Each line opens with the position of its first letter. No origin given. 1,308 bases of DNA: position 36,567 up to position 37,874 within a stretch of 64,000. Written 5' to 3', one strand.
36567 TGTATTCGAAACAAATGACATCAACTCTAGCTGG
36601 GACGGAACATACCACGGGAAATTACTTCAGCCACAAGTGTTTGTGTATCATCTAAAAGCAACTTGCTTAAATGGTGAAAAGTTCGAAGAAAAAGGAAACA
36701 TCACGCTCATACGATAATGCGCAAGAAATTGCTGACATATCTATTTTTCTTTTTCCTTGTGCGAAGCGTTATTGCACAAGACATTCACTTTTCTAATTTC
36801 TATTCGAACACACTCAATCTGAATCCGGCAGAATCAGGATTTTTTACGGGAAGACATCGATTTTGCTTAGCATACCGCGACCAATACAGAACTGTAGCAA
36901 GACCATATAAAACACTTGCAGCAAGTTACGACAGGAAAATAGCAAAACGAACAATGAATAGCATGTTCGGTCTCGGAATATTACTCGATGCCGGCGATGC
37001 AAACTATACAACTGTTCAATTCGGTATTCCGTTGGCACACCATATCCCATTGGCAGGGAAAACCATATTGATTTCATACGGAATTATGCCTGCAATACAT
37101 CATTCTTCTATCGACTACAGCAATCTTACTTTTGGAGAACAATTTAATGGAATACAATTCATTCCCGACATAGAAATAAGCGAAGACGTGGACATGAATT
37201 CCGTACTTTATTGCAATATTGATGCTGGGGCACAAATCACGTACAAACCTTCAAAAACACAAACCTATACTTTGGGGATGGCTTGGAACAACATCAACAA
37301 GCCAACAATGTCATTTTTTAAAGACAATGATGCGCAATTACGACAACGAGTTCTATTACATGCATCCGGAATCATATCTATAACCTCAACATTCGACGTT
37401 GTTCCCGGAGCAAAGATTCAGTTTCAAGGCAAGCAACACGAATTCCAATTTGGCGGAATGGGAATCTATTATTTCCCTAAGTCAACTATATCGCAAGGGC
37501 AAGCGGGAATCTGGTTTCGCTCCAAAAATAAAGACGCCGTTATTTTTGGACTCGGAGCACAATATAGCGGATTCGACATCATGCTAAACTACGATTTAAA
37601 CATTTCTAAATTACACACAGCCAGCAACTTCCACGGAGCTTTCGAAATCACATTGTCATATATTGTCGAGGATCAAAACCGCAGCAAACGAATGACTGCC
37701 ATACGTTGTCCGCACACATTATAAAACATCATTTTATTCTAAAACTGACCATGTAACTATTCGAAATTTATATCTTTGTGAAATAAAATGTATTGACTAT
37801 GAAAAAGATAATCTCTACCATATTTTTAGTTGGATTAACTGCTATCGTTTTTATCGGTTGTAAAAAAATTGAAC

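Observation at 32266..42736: Single four-gene operon combining a type-B-CTD giant adhesin, its PorP/SprF partner, a propeller lipoprotein and a type-A-CTD CotH kinase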

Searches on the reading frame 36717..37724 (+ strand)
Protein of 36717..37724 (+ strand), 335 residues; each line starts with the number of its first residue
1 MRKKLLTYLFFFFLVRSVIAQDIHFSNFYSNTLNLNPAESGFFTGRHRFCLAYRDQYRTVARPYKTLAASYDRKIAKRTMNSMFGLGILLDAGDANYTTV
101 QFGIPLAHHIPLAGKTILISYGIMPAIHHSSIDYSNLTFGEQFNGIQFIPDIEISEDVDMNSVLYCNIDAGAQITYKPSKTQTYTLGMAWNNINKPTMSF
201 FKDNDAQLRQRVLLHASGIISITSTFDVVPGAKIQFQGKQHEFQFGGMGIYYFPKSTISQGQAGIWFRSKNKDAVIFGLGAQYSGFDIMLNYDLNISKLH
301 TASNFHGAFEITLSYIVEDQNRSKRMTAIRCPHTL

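Call 3: search_protein_families(library=pfam, proteins=[window:36717-37724:+], max_evalue=0.01)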
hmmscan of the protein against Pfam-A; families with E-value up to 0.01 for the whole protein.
window:36717-37724:+ (335 aa): 2 families
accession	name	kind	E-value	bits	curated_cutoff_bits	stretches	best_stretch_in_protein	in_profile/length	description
PF11751.14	PorP_SprF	-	5.5e-33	115.1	22.3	1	20-315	4-273/273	Type IX secretion system membrane protein PorP/SprF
PF13729.12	TraF_2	-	0.00062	19.5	25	1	101-202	140-227/264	F plasmid transfer operon, TraF, protein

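Call 4: search_protein_families(library=ncbifam, proteins=[window:36717-37724:+], max_evalue=0.01)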
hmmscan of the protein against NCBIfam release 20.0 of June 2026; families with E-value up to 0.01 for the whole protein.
window:36717-37724:+ (335 aa): 1 family
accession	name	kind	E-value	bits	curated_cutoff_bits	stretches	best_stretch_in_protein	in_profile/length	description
TIGR03519.1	T9SS_PorP_fam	subfamily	1.8e-40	139.2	90.55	1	3-315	2-290/292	PorP/SprF family type IX secretion system membrane protein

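Call 70: find_homologous_proteins(query=window:36717-37724:+, max_evalue=1e-10)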
Query window:36717-37724:+ (335 aa): 52 proteins with E <= 1e-10 among 1256 candidates.
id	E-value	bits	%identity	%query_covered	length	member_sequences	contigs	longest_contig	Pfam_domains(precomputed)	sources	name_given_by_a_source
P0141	4.2e-208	708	91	100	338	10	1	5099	PF11751.15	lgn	-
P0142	6.9e-155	533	68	100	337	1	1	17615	PF11751.15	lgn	-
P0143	8.3e-143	494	65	100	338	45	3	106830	PF11751.15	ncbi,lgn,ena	-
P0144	2.0e-142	492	65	100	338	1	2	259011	PF11751.15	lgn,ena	-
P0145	3.1e-142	492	64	99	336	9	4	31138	PF11751.15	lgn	-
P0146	5.4e-141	488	65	100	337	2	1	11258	PF11751.15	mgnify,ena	mgnify:CR=1 FL=1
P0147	6.9e-139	481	62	100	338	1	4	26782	PF11751.15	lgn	-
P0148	5.8e-137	474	62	100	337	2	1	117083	PF11751.15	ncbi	-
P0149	1.8e-136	473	62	100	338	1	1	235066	PF11751.15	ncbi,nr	ncbi:MAG: PorP/SprF family type IX secretion system membrane protein [Bacteroidales bacterium]|nr:Po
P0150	3.3e-136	472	61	100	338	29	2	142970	PF11751.15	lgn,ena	-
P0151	8.0e-134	464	60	100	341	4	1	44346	PF11751.15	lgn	-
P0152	1.4e-132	460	59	100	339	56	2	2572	PF11751.15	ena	-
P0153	6.1e-129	448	58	100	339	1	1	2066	PF11751.15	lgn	-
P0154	2.4e-128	446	59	100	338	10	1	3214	PF11751.15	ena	-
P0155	1.3e-126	440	59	100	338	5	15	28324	PF11751.15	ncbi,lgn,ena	-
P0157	4.6e-95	337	45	100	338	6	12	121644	PF11751.15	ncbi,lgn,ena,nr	ncbi:MAG TPA: PorP/SprF family type IX secretion system membrane protein [Bacteroidales bacterium]|n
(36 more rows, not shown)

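Call 71: find_encoding_contigs(protein=P0144, flank=10000, max_places=1)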
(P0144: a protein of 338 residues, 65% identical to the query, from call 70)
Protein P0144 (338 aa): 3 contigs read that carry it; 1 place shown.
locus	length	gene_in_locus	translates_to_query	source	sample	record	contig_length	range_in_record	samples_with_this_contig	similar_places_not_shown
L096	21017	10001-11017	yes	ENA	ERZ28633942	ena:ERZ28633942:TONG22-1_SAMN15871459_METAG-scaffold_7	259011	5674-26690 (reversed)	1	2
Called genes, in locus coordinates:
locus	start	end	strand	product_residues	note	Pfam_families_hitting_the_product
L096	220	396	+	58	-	-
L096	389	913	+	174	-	PF00583:Acetyltransf_1 (weak), PF13508:Acetyltransf_7 (weak)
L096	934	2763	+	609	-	PF01541:GIY-YIG, PF27096:UvrC_M, PF22920:UvrC_RNaseH, PF08459:UvrC_RNaseH_dom, PF12826:HHH_2 (weak), PF14520:HHH_5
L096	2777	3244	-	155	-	PF02472:ExbD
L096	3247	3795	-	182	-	PF02472:ExbD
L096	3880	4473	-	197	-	-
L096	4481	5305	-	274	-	PF01618:MotA_ExbB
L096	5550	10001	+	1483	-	PF25778:DUF7948, PF00801:PKD, PF18911:PKD_4, PF13573:SprB, PF13585:CHU_C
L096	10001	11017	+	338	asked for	PF11751:PorP_SprF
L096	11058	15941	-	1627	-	PF01364:Peptidase_C25, PF07705:CARDB (weak)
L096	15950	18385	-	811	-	PF07676:PD40 (faint)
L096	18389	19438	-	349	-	PF11751:PorP_SprF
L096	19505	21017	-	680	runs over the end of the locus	PF00133:tRNA-synt_1, PF09334:tRNA-synt_1g, PF08264:Anticodon_1 (weak), PF19303:Anticodon_3, PF01588:tRNA_bind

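Call 72: find_encoding_contigs(protein=P0149, flank=10000, max_places=1)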
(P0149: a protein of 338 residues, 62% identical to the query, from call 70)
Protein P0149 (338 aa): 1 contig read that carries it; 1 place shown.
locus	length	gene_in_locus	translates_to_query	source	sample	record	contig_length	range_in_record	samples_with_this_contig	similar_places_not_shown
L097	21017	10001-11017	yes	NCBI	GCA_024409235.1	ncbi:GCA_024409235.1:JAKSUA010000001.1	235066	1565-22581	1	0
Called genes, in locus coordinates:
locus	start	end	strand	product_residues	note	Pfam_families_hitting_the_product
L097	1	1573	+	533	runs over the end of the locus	-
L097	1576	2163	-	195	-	PF02075:RuvC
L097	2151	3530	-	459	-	PF14821:Thr_synth_N, PF00291:PALP, PF24857:THR4_C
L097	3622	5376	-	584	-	PF02690:Na_Pi_cotrans, PF01895:PhoU (weak)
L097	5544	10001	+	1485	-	PF25778:DUF7948, PF00801:PKD, PF18911:PKD_4, PF13573:SprB (weak), PF13585:CHU_C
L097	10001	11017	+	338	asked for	PF11751:PorP_SprF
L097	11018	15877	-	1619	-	PF01364:Peptidase_C25, PF07705:CARDB (weak), PF18962:Por_Secre_tail (weak)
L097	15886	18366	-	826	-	PF07676:PD40 (faint)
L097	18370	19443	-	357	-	PF11751:PorP_SprF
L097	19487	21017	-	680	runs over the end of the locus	PF00133:tRNA-synt_1, PF09334:tRNA-synt_1g, PF08264:Anticodon_1, PF19303:Anticodon_3, PF01588:tRNA_bind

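Call 73: find_encoding_contigs(protein=P0157, flank=10000, max_places=2)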
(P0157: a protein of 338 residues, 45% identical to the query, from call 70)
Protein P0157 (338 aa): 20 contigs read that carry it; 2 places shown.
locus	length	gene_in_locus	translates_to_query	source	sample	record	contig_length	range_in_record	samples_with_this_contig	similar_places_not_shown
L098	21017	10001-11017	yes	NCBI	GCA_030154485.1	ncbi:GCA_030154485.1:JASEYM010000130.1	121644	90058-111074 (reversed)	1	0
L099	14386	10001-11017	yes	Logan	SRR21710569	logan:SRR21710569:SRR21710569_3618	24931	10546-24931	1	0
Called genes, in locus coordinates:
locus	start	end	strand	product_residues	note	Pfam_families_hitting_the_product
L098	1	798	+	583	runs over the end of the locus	PF01336:tRNA_anti-codon, PF00152:tRNA-synt_2, PF02938:GAD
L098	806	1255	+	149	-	PF00383:dCMP_cyt_deam_1, PF14437:MafB19-deam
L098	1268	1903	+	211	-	PF03938:OmpH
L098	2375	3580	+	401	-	PF00801:PKD, PF18911:PKD_4 (weak), PF13585:CHU_C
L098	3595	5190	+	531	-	PF04932:Wzy_C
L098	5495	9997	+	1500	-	PF25778:DUF7948, PF06739:SBBP (weak), PF18911:PKD_4, PF00801:PKD, PF19081:Ig_7 (faint), PF13573:SprB, PF13585:CHU_C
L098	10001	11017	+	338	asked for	PF11751:PorP_SprF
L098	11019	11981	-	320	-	PF00480:ROK, PF02685:Glucokinase (faint)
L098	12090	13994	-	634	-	PF00270:DEAD, PF00271:Helicase_C, PF16124:RecQ_Zn_bind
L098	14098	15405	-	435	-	PF00275:EPSP_synthase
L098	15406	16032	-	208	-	PF14123:DUF4290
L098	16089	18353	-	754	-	PF00580:UvrD-helicase, PF01443:Viral_helicase1 (faint), PF13245:AAA_19, PF13604:AAA_30 (faint), PF13361:UvrD_C, PF13538:UvrD_C_2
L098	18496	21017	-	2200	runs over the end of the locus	PF19081:Ig_7, PF07354:Sp38 (faint), PF19081:Ig_7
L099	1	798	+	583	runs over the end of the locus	PF01336:tRNA_anti-codon, PF00152:tRNA-synt_2, PF02938:GAD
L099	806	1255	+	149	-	PF00383:dCMP_cyt_deam_1, PF14437:MafB19-deam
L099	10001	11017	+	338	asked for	PF11751:PorP_SprF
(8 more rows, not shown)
